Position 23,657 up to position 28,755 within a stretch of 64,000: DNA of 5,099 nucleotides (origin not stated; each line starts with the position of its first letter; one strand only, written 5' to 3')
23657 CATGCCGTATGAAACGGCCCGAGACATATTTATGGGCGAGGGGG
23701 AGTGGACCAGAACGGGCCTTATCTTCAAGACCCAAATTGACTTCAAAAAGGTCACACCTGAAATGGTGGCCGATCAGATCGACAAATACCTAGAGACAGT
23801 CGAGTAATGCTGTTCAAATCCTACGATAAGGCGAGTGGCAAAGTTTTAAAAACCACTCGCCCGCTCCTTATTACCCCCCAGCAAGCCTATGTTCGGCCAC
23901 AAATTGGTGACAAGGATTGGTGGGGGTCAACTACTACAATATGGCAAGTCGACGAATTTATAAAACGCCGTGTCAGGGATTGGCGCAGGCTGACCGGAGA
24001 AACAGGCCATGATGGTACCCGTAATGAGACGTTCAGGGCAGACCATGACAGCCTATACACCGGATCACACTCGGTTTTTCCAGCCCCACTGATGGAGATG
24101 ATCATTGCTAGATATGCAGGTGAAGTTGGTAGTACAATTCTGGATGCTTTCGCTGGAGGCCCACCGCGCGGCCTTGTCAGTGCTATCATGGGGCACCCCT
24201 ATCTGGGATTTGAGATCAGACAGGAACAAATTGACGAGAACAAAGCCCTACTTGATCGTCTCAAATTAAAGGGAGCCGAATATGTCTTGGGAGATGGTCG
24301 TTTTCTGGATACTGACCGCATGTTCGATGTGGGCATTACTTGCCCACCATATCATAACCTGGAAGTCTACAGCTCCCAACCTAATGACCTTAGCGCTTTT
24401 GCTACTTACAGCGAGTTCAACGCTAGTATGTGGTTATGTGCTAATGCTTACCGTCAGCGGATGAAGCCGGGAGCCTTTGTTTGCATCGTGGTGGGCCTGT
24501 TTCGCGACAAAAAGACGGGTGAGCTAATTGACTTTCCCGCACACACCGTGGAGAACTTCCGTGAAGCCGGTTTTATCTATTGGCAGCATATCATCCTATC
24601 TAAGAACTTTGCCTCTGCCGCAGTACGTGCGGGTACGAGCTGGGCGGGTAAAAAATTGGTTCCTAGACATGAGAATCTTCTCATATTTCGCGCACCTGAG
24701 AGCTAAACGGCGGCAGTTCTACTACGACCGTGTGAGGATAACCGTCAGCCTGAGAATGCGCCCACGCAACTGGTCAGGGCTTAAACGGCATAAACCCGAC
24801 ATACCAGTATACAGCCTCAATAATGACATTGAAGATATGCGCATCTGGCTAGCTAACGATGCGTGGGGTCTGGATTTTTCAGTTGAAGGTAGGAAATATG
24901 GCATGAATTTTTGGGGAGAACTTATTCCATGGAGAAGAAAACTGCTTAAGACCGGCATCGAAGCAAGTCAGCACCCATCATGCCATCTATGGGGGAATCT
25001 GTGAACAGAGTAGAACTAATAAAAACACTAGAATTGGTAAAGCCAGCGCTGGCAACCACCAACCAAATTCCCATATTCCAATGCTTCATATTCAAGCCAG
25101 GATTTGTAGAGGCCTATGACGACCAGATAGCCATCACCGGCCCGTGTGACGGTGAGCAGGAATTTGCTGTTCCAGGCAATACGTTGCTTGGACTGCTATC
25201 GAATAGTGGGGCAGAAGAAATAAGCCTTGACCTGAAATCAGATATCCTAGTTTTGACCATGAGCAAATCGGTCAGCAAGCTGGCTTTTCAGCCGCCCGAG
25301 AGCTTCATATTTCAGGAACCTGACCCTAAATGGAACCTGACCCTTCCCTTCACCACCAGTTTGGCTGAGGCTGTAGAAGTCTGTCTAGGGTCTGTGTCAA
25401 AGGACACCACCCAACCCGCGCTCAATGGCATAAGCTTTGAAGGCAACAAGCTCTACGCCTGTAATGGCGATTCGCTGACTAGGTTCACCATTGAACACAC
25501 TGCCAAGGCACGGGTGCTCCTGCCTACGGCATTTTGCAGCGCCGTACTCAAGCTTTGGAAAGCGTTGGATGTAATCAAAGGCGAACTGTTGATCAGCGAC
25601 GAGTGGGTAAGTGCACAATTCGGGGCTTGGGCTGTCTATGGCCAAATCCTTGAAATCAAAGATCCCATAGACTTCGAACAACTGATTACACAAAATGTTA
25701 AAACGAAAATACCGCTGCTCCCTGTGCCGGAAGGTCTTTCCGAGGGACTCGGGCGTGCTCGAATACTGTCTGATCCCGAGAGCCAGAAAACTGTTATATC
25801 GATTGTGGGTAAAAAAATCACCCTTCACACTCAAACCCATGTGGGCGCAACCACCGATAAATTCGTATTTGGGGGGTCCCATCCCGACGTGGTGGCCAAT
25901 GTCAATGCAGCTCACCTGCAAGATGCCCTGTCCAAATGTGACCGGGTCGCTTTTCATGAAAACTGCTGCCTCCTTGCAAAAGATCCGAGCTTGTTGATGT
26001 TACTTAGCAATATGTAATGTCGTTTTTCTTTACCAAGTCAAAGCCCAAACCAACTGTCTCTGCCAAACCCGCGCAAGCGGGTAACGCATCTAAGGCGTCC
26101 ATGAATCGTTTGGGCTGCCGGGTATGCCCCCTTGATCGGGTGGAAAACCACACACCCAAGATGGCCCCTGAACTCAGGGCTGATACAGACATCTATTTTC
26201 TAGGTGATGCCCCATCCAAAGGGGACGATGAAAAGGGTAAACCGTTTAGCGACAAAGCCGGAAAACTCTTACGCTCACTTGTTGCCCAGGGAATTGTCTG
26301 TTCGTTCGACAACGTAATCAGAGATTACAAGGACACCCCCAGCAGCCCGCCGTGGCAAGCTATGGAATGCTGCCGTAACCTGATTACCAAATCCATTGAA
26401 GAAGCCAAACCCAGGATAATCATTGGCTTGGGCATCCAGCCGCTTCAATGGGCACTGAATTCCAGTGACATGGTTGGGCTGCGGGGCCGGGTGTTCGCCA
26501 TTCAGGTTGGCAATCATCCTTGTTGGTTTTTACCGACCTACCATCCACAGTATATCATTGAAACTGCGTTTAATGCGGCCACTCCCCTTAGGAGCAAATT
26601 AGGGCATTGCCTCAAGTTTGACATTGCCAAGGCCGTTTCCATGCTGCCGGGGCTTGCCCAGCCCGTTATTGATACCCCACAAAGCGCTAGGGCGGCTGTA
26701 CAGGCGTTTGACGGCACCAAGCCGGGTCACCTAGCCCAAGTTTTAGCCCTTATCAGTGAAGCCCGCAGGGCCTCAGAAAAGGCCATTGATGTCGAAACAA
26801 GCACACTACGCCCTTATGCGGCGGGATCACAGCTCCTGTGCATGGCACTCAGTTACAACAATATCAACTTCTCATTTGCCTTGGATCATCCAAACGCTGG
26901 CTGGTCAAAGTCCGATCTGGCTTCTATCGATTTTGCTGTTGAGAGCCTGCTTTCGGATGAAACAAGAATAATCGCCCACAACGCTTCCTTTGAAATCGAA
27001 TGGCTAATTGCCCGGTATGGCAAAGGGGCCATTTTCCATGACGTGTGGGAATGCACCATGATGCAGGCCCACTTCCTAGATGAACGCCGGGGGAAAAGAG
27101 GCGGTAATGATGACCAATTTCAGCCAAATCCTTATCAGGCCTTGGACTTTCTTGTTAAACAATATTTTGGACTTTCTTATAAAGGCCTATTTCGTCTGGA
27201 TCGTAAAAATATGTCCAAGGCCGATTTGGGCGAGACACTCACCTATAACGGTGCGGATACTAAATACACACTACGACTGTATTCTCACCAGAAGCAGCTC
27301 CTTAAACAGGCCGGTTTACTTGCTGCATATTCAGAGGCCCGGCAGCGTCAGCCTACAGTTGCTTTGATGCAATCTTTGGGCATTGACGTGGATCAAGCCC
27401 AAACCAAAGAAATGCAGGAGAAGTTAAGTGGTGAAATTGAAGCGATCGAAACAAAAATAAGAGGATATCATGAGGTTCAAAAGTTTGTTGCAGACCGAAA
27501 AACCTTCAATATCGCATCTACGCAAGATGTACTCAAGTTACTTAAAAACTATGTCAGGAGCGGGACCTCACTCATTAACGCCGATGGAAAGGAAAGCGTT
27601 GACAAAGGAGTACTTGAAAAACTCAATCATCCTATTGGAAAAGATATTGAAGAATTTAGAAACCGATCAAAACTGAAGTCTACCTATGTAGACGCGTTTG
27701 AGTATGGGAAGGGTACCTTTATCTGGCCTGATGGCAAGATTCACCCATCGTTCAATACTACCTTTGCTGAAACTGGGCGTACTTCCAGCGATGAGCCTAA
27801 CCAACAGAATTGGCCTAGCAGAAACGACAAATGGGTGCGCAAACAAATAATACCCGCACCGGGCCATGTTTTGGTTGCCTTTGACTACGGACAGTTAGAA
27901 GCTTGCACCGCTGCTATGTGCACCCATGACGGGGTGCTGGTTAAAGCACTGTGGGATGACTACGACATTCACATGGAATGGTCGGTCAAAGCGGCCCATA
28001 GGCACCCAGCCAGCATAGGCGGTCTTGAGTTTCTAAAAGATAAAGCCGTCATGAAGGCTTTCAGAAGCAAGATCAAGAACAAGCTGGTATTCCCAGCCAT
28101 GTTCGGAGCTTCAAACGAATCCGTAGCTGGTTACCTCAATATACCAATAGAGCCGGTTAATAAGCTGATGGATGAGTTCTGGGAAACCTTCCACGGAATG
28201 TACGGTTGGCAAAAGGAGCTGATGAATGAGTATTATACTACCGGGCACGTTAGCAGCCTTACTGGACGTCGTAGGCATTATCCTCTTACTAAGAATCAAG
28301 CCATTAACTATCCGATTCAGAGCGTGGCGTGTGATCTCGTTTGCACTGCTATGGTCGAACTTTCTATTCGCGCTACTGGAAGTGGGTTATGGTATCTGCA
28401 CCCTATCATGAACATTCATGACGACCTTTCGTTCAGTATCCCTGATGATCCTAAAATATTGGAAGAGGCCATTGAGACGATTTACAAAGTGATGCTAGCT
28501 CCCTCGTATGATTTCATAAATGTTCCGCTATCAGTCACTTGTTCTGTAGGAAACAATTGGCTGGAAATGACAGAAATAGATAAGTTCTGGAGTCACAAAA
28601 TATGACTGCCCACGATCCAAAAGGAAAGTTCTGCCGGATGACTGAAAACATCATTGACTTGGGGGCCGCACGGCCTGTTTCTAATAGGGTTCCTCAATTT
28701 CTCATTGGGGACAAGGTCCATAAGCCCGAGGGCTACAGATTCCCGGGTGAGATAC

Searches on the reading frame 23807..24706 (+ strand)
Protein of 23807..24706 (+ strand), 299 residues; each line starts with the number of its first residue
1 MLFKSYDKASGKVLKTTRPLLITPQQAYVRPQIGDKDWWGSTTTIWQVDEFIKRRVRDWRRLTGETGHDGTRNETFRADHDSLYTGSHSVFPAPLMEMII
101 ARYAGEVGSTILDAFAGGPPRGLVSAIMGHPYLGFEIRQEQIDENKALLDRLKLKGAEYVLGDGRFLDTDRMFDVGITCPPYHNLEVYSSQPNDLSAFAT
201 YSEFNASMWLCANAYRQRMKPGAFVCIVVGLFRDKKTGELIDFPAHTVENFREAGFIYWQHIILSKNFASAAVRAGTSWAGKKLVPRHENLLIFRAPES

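Call 20: search_protein_families(library=pfam, max_evalue=0.001, proteins=[window:23807-24706:+])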
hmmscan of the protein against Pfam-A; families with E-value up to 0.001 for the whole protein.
window:23807-24706:+ (299 aa): 1 family
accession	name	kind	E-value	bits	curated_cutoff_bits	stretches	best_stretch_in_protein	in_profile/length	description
PF01555.25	N6_N4_Mtase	-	1.7e-11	44.9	26.7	2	72-144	159-218/221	DNA methylase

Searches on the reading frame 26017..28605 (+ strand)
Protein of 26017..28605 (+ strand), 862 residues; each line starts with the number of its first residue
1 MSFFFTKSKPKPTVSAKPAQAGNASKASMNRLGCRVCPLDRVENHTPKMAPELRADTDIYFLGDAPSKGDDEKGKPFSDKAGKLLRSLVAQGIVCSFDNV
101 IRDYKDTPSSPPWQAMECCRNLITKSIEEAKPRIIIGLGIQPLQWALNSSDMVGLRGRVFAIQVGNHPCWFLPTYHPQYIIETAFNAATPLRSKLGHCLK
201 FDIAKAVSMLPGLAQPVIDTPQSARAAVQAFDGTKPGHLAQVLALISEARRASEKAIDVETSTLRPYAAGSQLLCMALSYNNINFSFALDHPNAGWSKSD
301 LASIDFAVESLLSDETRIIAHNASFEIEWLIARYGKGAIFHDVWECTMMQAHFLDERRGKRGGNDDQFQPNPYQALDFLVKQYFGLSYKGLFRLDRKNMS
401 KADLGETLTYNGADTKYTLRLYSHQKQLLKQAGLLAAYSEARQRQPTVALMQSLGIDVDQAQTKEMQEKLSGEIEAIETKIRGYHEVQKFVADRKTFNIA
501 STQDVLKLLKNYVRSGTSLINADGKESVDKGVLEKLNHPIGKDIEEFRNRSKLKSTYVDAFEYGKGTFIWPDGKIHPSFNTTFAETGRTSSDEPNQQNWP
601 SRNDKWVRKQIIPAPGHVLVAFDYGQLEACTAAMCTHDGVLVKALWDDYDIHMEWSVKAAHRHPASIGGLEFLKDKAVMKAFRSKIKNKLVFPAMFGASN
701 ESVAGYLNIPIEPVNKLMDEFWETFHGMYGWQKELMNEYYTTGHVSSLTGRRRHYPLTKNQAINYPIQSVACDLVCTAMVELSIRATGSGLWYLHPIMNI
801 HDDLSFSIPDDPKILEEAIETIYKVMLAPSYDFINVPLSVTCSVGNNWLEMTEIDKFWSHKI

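Call 20: search_protein_families(library=pfam, max_evalue=0.001, proteins=[window:26017-28605:+])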
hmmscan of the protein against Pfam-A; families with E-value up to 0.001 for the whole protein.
window:26017-28605:+ (862 aa): 3 families
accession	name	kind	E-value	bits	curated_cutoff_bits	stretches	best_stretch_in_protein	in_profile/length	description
PF00476.26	DNA_pol_A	-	4.8e-58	197.4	34.3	1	462-850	3-381/381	DNA polymerase family A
PF03167.25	UDG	-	2e-14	54.3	24.3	1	53-184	4-125/141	Uracil DNA glycosylase superfamily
PF01612.26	DNA_pol_A_exo1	-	1.7e-10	41.4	23.6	1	241-424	9-167/173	3'-5' exonuclease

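Call 46: search_dna_similar(query=window:26017-28605:+, collection=phages, mode=protein, max_evalue=1e-10, max_rows=12)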
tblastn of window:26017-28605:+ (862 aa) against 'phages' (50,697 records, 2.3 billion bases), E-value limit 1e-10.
Records with a match: 1807; places in all: 1807; records where one place covers at least 80% of the query: 53.
Best place of each record, by identity: <60% 1807.
By first word of the organism name: Mycobacterium 716; Salmonella 207; Microbacterium 180; Gordonia 109; Arthrobacter 101; Klebsiella 80; Escherichia 62; Clostridium 45; Rhodococcus 45; Vibrio 44; and 49 more.
By host as written in the record: Mycobacterium smegmatis mc2 155 522; - 95; Mycobacterium smegmatis mc#155 94; Microbacterium foliorum NRRL B-24224 SEA 86; Microbacterium foliorum NRRL B-24224 64; Gordonia terrae 3612 50; Arthrobacter globiformis B-2979 46; Rhodococcus erythropolis RIA 643 37; and 265 more.
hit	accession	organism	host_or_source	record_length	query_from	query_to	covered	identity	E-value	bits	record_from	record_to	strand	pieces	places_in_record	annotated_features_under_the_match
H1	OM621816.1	Edwardsiella phage vB_EpM_ZHS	Edwardsiella piscicida EIB202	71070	27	862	97%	32.5%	4e-130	437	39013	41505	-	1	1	DNA polymerase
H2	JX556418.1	Vibrio phage vB_VpaS_MAR10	Vibrio parahaemolyticus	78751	56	850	92%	29.7%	4e-105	363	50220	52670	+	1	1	DNA polymerase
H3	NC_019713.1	Vibrio phage vB_VpaS_MAR10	Vibrio parahaemolyticus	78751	56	850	92%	29.7%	4e-105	363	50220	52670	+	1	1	DNA polymerase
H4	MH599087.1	Vibrio phage R01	Vibrio sp.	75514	56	850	92%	29.5%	1e-105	365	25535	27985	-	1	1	DNA polymerase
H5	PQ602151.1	Vibrio phage PVA3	Vibrio alginolyticus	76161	59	850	92%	28.7%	3e-103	358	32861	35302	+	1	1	putative DNA polymerase I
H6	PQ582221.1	Vibrio phage PVA1_EC2022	Vibrio alginolyticus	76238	59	850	92%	28.7%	3e-103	358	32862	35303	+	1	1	DNA polymerase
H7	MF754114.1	Vibrio phage vB_VpaS_KF4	Vibrio parahaemolyticus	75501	59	850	92%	28.7%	9e-103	356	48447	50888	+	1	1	putative DNA polymerase I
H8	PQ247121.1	Vibrio phage vB_VneS_S3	Vibrio neocaledonicus NC470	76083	59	850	92%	28.7%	9e-103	356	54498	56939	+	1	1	DNA polymerase family A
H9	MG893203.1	Vibrio phage VP06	Vibrio parahaemolyticus YAS1206-16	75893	59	850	92%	28.7%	1e-102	356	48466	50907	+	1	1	DNA polymerase I - 3'-5' exonuclease and polymerase domains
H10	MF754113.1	Vibrio phage vB_VpaS_KF3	Vibrio parahaemolyticus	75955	59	850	92%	28.7%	2e-102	355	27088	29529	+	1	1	putative DNA polymerase I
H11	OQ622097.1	Vibrio phage 13KS502A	Vibrio campbellii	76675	59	850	92%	28.6%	2e-103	358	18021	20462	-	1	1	polA: putative DNA polymerase I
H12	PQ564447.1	Vibrio phage PVA73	Vibrio alginolyticus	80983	59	850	92%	28.4%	2e-103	358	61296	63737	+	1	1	DNA polymerase I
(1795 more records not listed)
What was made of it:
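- Tried and rejected: The closest cultured polymerase is Edwardsiella phage ZHS at 32.5% (call 46).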
